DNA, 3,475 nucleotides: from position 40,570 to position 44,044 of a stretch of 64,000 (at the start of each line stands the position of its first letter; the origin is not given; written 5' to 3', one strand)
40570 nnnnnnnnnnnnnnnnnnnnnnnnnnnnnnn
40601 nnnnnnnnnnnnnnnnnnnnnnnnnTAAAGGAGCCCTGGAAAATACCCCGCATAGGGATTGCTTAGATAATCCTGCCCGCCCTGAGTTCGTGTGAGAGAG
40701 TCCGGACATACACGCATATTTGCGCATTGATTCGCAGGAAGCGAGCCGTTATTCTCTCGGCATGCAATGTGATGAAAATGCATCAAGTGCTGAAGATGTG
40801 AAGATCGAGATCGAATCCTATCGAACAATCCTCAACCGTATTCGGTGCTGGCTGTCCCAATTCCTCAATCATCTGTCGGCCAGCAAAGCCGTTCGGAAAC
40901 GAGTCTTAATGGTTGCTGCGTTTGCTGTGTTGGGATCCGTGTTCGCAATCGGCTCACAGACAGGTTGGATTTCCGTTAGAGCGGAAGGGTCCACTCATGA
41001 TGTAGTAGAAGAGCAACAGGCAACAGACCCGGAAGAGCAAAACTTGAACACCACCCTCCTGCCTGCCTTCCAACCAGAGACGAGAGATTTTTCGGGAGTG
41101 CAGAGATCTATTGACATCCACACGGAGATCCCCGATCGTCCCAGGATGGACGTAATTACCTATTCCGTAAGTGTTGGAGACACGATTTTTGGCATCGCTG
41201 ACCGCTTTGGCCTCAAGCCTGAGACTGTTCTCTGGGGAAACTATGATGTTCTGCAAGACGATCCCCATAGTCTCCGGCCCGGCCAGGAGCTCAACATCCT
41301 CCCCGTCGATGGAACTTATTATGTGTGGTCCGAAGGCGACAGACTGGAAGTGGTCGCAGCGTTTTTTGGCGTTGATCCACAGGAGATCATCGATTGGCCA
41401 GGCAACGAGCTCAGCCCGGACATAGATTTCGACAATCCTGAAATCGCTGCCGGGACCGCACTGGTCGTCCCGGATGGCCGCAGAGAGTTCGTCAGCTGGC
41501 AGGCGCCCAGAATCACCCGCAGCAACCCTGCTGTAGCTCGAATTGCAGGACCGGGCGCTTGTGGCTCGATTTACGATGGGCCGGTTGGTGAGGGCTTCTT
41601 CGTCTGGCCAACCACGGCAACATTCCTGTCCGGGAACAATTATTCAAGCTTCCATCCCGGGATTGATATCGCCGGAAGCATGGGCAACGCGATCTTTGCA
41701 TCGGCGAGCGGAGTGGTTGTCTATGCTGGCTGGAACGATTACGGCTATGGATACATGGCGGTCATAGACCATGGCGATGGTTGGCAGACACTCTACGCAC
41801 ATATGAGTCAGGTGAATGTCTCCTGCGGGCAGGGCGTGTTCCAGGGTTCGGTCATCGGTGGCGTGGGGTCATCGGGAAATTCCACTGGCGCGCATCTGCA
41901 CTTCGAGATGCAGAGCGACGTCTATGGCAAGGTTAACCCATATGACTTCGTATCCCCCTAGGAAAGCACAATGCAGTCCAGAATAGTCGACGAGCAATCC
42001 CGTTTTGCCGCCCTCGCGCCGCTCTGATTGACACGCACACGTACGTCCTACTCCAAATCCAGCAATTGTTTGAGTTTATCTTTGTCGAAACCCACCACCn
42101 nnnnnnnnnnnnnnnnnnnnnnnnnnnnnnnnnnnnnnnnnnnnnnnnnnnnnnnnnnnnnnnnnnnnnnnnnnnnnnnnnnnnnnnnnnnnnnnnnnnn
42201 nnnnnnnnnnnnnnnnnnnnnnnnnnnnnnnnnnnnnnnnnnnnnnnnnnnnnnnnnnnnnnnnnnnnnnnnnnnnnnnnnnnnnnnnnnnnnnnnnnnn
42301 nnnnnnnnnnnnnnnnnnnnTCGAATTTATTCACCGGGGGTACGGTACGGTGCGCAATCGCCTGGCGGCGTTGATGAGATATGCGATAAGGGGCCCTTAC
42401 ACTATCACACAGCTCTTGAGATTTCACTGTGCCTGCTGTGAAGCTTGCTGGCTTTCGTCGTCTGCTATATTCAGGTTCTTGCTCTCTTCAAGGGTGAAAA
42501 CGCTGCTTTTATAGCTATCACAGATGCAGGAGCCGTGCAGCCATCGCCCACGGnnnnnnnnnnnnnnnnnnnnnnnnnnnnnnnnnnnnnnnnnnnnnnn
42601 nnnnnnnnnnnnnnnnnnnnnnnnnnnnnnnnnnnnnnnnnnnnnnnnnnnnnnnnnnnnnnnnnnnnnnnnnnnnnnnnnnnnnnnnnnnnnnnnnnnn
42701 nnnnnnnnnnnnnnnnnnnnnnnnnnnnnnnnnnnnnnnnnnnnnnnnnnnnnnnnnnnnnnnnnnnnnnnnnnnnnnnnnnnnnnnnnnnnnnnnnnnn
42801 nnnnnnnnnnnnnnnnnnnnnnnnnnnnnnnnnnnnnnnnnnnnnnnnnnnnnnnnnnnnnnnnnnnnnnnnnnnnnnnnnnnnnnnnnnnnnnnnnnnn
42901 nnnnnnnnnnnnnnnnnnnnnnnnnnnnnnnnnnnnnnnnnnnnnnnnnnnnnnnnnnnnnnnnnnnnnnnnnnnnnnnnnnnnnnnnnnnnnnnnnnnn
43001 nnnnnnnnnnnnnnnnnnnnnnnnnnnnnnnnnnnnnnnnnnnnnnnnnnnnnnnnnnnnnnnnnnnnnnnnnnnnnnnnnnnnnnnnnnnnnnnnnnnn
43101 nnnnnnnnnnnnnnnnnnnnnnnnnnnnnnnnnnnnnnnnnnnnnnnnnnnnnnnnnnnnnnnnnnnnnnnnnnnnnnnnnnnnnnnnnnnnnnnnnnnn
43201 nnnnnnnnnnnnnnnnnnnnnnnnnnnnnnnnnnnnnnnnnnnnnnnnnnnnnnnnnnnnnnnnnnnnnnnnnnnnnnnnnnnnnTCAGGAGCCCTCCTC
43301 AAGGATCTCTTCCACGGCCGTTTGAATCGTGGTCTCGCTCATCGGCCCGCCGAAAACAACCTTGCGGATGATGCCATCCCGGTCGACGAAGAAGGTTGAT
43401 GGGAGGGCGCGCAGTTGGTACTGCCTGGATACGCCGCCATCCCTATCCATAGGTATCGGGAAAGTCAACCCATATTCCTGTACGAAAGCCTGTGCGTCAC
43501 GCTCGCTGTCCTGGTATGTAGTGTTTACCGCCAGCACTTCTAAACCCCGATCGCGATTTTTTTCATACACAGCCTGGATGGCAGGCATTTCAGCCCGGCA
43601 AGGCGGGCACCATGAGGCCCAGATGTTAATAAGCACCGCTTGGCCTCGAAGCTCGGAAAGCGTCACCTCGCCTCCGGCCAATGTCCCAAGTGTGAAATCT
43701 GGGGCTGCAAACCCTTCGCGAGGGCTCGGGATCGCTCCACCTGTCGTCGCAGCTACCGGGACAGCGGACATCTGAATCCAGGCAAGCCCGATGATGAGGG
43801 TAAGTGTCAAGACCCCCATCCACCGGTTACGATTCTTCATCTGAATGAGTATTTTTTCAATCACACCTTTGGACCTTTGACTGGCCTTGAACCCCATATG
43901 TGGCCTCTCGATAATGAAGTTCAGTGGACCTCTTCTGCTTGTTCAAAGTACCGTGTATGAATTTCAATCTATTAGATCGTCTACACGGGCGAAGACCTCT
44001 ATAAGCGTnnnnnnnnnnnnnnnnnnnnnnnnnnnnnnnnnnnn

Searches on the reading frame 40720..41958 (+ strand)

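Call 3: search_protein_families(library=pfam, proteins=[window:40720-41958:+], max_evalue=1)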
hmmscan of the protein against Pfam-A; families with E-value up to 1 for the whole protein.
window:40720-41958:+ (413 aa): 4 families
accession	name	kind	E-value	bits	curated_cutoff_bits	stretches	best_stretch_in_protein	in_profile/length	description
PF01551.29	Peptidase_M23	-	3.7e-30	104.4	28.7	1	311-399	2-89/96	Peptidase family M23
PF23473.1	LysM3_LYK4_5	-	8.4e-10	39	29.3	2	146-174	3-31/48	LYK4/5 LysM3 domain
PF01476.26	LysM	-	9.4e-07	29.1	20.9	1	148-193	1-42/43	LysM domain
PF23462.1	LysM3_NFP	-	0.0037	18.2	28.1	1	201-224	5-28/48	NFP LysM3 domain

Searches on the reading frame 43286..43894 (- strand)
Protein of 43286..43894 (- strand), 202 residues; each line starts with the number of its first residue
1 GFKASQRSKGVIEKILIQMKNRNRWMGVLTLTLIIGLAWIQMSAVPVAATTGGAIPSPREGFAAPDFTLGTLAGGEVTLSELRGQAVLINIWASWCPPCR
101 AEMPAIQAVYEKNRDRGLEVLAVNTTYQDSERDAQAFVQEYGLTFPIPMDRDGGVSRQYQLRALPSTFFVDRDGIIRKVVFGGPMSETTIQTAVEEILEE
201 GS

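Call 21: search_protein_families(library=pfam, proteins=[window:43286-43894:-], max_evalue=0.001)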
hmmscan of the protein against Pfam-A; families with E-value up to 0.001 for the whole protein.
window:43286-43894:- (202 aa): 6 families
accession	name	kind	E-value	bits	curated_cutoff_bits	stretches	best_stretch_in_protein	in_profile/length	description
PF00578.27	AhpC-TSA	-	2.1e-33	115.3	26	1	63-178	4-123/124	AhpC/TSA family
PF08534.16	Redoxin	-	1.6e-27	96.6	26.6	1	61-180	3-132/148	Redoxin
PF13905.12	Thioredoxin_8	-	7.4e-10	39.5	27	1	85-175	2-93/94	Thioredoxin-like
PF00085.26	Thioredoxin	-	1.4e-06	28.7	23.5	1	85-130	19-63/103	Thioredoxin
PF13098.12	Thioredoxin_2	-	2.4e-05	25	27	1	83-178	4-90/104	Thioredoxin-like domain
PF00255.25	GSHPx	-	0.00019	21.4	27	1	68-125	5-61/108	Glutathione peroxidase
